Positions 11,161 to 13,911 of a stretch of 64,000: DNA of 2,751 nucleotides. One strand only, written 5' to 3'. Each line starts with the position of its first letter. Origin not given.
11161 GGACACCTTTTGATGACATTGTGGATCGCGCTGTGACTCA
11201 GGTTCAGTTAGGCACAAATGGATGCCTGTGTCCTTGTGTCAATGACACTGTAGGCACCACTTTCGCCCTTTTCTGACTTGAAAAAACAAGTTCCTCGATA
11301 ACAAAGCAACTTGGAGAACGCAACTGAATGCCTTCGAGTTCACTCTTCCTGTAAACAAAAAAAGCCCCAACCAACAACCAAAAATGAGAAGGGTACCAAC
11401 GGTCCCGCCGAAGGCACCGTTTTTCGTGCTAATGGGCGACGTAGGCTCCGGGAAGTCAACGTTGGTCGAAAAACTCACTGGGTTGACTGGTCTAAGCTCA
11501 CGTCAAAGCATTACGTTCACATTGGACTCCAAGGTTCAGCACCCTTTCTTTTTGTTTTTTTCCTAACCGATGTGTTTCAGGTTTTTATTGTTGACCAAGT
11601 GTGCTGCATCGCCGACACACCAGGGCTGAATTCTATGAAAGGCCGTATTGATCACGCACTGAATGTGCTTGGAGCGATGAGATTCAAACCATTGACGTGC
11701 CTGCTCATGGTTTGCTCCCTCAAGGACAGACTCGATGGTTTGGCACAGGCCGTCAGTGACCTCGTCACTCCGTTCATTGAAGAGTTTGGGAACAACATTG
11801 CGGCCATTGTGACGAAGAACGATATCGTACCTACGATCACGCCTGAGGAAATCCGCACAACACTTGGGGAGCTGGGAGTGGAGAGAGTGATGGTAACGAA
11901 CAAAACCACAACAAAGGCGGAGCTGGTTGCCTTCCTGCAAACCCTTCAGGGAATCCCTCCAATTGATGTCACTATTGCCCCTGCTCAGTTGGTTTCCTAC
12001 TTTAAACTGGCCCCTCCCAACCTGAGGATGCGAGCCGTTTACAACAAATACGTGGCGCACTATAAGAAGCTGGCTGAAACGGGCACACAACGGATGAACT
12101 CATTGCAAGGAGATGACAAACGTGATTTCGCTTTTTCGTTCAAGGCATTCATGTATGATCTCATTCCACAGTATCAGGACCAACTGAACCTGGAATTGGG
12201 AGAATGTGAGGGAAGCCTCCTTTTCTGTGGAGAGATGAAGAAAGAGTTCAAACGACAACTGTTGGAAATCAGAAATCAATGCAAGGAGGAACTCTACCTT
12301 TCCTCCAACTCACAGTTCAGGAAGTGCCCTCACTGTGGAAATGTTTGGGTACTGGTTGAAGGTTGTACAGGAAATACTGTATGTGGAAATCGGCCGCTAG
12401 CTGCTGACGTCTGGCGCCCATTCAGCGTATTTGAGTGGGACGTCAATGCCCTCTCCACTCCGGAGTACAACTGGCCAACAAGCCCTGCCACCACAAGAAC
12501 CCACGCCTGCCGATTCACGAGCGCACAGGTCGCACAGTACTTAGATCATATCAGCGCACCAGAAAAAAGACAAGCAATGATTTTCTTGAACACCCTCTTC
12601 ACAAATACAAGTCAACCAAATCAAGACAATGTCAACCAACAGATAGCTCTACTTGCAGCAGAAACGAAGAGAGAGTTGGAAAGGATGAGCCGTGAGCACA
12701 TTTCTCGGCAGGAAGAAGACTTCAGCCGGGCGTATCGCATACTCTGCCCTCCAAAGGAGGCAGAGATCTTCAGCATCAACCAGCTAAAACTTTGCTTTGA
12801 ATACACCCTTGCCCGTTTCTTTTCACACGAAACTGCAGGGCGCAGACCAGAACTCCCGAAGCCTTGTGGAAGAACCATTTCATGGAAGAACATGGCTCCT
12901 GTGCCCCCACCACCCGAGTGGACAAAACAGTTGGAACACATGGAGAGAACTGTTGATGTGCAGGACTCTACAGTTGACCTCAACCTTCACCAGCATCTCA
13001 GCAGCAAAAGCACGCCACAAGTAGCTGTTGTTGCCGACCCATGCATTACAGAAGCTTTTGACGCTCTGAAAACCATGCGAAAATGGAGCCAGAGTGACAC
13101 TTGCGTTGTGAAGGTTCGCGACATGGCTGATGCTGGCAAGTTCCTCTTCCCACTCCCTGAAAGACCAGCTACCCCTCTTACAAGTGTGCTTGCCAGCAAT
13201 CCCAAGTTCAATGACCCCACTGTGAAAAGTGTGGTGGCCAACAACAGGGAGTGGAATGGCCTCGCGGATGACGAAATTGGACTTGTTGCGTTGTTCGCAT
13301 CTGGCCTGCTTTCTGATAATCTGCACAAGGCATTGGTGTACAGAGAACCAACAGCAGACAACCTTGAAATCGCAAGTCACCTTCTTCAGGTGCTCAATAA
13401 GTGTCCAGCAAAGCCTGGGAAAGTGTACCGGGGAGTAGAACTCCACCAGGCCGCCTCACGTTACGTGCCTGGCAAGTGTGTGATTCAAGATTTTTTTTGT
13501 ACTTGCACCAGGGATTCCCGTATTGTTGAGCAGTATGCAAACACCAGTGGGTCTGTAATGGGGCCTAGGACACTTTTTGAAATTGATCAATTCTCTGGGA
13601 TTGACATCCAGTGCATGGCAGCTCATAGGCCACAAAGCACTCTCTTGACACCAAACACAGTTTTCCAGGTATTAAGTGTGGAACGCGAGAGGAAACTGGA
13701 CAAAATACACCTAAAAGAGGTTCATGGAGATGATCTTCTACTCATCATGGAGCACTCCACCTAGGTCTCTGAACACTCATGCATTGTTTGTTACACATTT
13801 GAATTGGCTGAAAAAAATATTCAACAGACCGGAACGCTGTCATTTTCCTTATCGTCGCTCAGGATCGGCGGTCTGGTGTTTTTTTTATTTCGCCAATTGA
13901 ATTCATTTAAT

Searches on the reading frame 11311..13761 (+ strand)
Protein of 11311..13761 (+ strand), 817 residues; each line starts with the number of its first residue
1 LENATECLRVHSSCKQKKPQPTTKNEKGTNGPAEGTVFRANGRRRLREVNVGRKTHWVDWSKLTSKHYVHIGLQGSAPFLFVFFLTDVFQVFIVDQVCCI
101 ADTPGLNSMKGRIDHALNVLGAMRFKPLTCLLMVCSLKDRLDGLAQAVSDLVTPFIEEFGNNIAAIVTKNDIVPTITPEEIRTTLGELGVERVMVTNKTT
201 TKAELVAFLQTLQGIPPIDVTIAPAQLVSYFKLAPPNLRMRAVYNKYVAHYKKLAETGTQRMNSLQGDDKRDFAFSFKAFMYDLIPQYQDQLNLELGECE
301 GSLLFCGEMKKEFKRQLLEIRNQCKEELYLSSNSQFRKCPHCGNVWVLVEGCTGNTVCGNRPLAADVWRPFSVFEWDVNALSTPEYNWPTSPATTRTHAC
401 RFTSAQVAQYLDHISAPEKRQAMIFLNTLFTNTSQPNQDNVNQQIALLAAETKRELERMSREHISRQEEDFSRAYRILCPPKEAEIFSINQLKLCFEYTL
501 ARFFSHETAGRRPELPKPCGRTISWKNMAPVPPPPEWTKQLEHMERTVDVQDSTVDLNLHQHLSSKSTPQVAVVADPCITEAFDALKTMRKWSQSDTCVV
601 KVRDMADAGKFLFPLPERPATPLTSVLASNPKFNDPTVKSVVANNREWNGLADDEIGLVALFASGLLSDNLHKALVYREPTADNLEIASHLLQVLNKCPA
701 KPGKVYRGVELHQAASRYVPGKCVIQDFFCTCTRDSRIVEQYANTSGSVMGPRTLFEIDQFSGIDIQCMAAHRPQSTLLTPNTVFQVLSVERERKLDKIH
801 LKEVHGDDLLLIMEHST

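Call 6: search_protein_families(library=pfam, proteins=[window:11311-13761:+], max_evalue=1)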
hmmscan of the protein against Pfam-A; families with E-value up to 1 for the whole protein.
window:11311-13761:+ (817 aa): 4 families
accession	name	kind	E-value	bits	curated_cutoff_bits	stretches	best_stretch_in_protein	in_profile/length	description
PF01129.24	ART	-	0.00029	20.7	22.3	1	692-804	113-217/222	NAD:arginine ADP-ribosyltransferase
PF06397.17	Desulfoferrod_N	-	0.0015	18.5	23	1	335-363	5-33/36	Desulfoferrodoxin, N-terminal domain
PF14769.11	CLAMP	-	0.01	16.7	22.7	1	453-506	24-83/99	Flagellar C1a complex subunit C1a-32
PF14931.11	IFT20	-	0.18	12.5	27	1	418-467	59-106/119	Intraflagellar transport complex B, subunit 20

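Call 8: find_homologous_proteins(query=window:11614-13761:+, max_evalue=0.001)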
Query window:11614-13761:+ (716 aa): 10 proteins with E <= 0.001 among 8000 candidates.
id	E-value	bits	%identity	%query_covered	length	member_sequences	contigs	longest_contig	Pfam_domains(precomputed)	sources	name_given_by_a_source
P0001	0.0e+0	1662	100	100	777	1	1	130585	-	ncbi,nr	ncbi:hypothetical protein Pelo_10994 [Pelomyxa schiedti]|nr:hypothetical protein Pelo_10994 [Pelomyx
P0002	5.8e-248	843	56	100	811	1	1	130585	PF03193.23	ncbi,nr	ncbi:hypothetical protein Pelo_10992 [Pelomyxa schiedti]|nr:hypothetical protein Pelo_10992 [Pelomyx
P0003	2.6e-244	831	54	100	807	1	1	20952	PF01926.30,PF01129.25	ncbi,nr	ncbi:hypothetical protein Pelo_4083 [Pelomyxa schiedti]|nr:hypothetical protein Pelo_4083 [Pelomyxa 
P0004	8.6e-236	803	56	95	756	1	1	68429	PF01926.30,PF03193.23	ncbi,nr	ncbi:hypothetical protein Pelo_12938 [Pelomyxa schiedti]|nr:hypothetical protein Pelo_12938 [Pelomyx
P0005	7.8e-234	796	53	100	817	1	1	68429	PF01926.30,PF03193.23,PF01129.25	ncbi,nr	ncbi:hypothetical protein Pelo_12939 [Pelomyxa schiedti]|nr:hypothetical protein Pelo_12939 [Pelomyx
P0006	1.4e-139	485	80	37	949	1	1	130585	PF03193.23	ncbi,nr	ncbi:hypothetical protein Pelo_10993 [Pelomyxa schiedti]|nr:hypothetical protein Pelo_10993 [Pelomyx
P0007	2.4e-129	451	50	64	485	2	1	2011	PF01129.25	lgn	-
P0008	8.1e-85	304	46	39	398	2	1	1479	-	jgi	-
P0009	4.1e-83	298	47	41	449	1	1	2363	PF01926.30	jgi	-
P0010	1.1e-53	201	34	39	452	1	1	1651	PF01926.30,PF03193.23,PF04548.23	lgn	-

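Call 11: search_solved_structures(query=P0003, max_evalue=10, show_alignments=3)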
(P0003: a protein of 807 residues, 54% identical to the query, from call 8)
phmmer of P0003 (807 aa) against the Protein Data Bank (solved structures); distinct sequences matched with E-value up to 10: 7.
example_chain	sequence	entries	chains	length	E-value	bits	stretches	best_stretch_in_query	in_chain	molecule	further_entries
6dre_B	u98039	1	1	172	8e-06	27.6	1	610-768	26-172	PAAR repeat-containing protein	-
6drh_B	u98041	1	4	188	1.1e-05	27.1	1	611-768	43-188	PAAR repeat-containing protein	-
3cnl_A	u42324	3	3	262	0.52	11.6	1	14-66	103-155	Putative uncharacterized protein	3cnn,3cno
4rn7_A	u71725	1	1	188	0.85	10.9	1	493-585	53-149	N-acetylmuramoyl-L-alanine amidase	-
5h91_A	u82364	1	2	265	0.9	10.9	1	702-771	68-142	Deoxyribose-phosphate aldolase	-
4xbk_A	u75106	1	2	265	0.94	10.8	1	701-771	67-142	Deoxyribose-phosphate aldolase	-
4xbs_A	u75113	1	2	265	0.94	10.8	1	701-771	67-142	Deoxyribose-phosphate aldolase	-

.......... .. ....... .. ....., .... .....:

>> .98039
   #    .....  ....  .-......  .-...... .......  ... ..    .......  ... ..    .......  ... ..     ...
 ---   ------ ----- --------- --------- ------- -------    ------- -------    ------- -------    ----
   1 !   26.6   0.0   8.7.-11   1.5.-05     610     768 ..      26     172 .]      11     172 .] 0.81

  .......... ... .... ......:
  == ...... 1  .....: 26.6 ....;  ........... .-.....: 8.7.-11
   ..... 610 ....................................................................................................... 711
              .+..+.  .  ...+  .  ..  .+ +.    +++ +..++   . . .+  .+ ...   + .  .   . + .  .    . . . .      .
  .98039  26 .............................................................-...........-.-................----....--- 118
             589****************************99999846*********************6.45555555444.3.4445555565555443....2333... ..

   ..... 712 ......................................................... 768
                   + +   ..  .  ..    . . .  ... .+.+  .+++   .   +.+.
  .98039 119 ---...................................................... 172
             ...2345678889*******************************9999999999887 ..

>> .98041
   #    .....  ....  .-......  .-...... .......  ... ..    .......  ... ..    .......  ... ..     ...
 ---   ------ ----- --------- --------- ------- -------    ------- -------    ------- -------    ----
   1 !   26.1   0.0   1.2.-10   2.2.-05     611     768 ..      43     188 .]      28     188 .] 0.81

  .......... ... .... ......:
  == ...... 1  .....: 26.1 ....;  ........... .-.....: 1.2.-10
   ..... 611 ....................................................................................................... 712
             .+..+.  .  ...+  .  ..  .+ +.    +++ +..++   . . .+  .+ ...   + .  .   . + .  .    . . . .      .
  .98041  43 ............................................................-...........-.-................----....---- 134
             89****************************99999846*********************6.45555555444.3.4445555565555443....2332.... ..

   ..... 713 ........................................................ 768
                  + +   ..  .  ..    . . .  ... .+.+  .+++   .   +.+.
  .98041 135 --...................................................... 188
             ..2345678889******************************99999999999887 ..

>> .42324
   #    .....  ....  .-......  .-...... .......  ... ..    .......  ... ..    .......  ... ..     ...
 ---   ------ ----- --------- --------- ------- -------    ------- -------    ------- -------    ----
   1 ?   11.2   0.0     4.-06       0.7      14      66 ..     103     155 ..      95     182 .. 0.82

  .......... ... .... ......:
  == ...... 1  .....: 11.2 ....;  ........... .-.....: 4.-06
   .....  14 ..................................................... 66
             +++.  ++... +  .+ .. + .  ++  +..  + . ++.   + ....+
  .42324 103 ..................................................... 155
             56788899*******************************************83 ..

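Call 17: find_encoding_contigs(protein=P0003, flank=6000, max_places=2)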
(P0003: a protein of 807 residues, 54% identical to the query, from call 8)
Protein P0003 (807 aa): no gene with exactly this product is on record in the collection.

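Call 18: find_encoding_contigs(protein=P0005, flank=8000, max_places=2)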
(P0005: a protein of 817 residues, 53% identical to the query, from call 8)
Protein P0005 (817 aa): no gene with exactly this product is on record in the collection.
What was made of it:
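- DNA of the canonical Pelomyxa paralogs was not retrievable (calls 17, 18), so no branch or RELAX codon models were run.
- Tried and rejected: No gene with exactly those products is on record (calls 17, 18).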

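Call 19: find_encoding_contigs(protein=P0007, flank=3000, max_places=3)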
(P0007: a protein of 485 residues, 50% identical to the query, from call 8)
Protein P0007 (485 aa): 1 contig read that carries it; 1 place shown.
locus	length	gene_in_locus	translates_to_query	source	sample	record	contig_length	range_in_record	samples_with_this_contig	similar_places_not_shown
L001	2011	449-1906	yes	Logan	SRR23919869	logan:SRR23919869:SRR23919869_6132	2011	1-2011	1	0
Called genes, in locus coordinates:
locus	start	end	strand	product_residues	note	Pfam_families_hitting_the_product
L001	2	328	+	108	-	?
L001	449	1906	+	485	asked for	PF01129:ART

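Call 25: search_protein_families(library=pfam, proteins=[P0001, P0002, P0003, P0004, P0005, P0006, P0007], max_evalue=0.01)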
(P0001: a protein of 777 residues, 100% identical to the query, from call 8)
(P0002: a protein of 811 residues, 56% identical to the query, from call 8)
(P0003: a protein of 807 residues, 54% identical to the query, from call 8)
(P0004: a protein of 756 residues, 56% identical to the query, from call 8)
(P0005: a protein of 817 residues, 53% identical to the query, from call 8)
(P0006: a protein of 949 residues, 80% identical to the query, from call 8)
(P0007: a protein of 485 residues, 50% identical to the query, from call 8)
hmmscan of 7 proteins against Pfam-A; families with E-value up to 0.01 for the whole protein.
P0001 (777 aa): 7 families
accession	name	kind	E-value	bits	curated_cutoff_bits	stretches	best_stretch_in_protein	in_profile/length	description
PF01926.29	MMR_HSR1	-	7.4e-05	23.3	21.9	1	15-70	3-58/113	50S ribosome-binding GTPase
PF03193.22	RsgA_GTPase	-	0.00016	22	30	1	13-69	108-171/174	RsgA GTPase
PF01129.24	ART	-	0.00027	20.8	22.3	1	652-764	113-217/222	NAD:arginine ADP-ribosyltransferase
PF06397.17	Desulfoferrod_N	-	0.0014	18.6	23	1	295-323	5-33/36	Desulfoferrodoxin, N-terminal domain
PF04548.22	AIG1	-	0.0023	17.7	27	1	15-134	4-130/212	AIG1 family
PF14769.11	CLAMP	-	0.0089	16.8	22.7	0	413-466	24-83/99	Flagellar C1a complex subunit C1a-32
PF10662.15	PduV-EutP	-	0.0089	16.3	21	0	15-159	5-129/143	Ethanolamine utilisation - propanediol utilisation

P0002 (811 aa): 6 families
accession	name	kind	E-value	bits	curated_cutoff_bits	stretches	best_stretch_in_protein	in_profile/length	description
PF03193.22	RsgA_GTPase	-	4.1e-06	27.2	30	1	20-85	108-171/174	RsgA GTPase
PF04548.22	AIG1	-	0.00015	21.6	27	1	22-151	4-131/212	AIG1 family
PF01926.29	MMR_HSR1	-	0.00017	22.1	21.9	1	22-125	3-97/113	50S ribosome-binding GTPase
PF13401.12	AAA_22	-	0.0011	19.7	27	1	17-42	4-29/130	AAA domain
PF13238.12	AAA_18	-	0.0015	19.5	29.4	0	23-65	3-44/128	AAA domain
PF06397.17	Desulfoferrod_N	-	0.0074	16.4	23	0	314-340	8-34/36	Desulfoferrodoxin, N-terminal domain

P0003 (807 aa): 6 families
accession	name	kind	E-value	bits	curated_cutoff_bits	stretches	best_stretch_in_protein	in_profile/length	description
PF01129.24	ART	-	1.6e-11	44.4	22.3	1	650-767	108-217/222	NAD:arginine ADP-ribosyltransferase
PF01926.29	MMR_HSR1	-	4e-06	27.4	21.9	1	14-114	3-107/113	50S ribosome-binding GTPase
PF03193.22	RsgA_GTPase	-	9.7e-05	22.7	30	1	12-67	108-170/174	RsgA GTPase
PF04548.22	AIG1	-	0.0041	16.9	27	1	14-134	4-131/212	AIG1 family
PF03496.20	ADPrib_exo_Tox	-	0.0046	16.8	23.4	0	611-754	16-177/196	ADP-ribosyltransferase exoenzyme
PF13401.12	AAA_22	-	0.0079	16.9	27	0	10-85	5-64/130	AAA domain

P0004 (756 aa): 6 families
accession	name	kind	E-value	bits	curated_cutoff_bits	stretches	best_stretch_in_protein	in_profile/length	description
PF01926.29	MMR_HSR1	-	3.2e-07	30.9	21.9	1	22-119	2-99/113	50S ribosome-binding GTPase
PF03193.22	RsgA_GTPase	-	5.2e-07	30.1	30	1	22-76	109-170/174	RsgA GTPase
PF04548.22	AIG1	-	2.5e-05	24.1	27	1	24-161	5-149/212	AIG1 family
PF01129.24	ART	-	3.6e-05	23.6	22.3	1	650-743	113-195/222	NAD:arginine ADP-ribosyltransferase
PF00009.33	GTP_EFTU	-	0.0041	17.2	26.5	0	22-51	6-35/188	Elongation factor Tu GTP binding domain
PF10662.15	PduV-EutP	-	0.0048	17.2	21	0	24-168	6-130/143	Ethanolamine utilisation - propanediol utilisation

P0005 (817 aa): 4 families
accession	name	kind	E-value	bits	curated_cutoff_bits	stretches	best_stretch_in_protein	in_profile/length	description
PF01129.24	ART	-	4.6e-12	46.2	22.3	1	659-776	108-217/222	NAD:arginine ADP-ribosyltransferase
PF03193.22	RsgA_GTPase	-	8.5e-07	29.4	30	1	17-71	109-170/174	RsgA GTPase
PF01926.29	MMR_HSR1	-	3.1e-06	27.7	21.9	1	17-113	2-98/113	50S ribosome-binding GTPase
PF04548.22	AIG1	-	0.0002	21.2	27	1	19-157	5-150/212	AIG1 family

P0006 (949 aa): 5 families
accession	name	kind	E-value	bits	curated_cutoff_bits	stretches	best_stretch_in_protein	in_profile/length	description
PF03193.22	RsgA_GTPase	-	1.7e-05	25.2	30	1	17-67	107-170/174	RsgA GTPase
PF10662.15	PduV-EutP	-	3.6e-05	24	21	1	20-158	5-129/143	Ethanolamine utilisation - propanediol utilisation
PF01926.29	MMR_HSR1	-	0.00023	21.7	21.9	1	20-109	3-98/113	50S ribosome-binding GTPase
PF13401.12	AAA_22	-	0.002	18.9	27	1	16-74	5-53/130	AAA domain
PF13191.12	AAA_16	-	0.008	17.1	32.6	0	11-39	19-47/167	AAA ATPase domain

P0007 (485 aa): 1 family
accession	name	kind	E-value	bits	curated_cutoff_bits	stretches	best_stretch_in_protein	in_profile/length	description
PF01129.24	ART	-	1.6e-10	41.2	22.3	1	329-445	113-218/222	NAD:arginine ADP-ribosyltransferase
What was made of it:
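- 13078..13761 (+): C-terminal ART-like region of C (228 aa). The ART core is about 13252-13722. The conserved C-terminal tail found in the other paralogs is absent. Pfam ART scores 20.8 bits, below the 22.3 cut-off (calls 6, 25).
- On TRAFAC-class P-loop GTPases (Pfam MMR_HSR1; AIG1/GIMAP-like considered): MMR_HSR1 scores 22.1 bits (A) and 23.3 bits (C) against a cut-off of 21.9 (call 25).
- They pass the Pfam ART cut-off of 22.3 bits with 35-46 bits (call 25).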
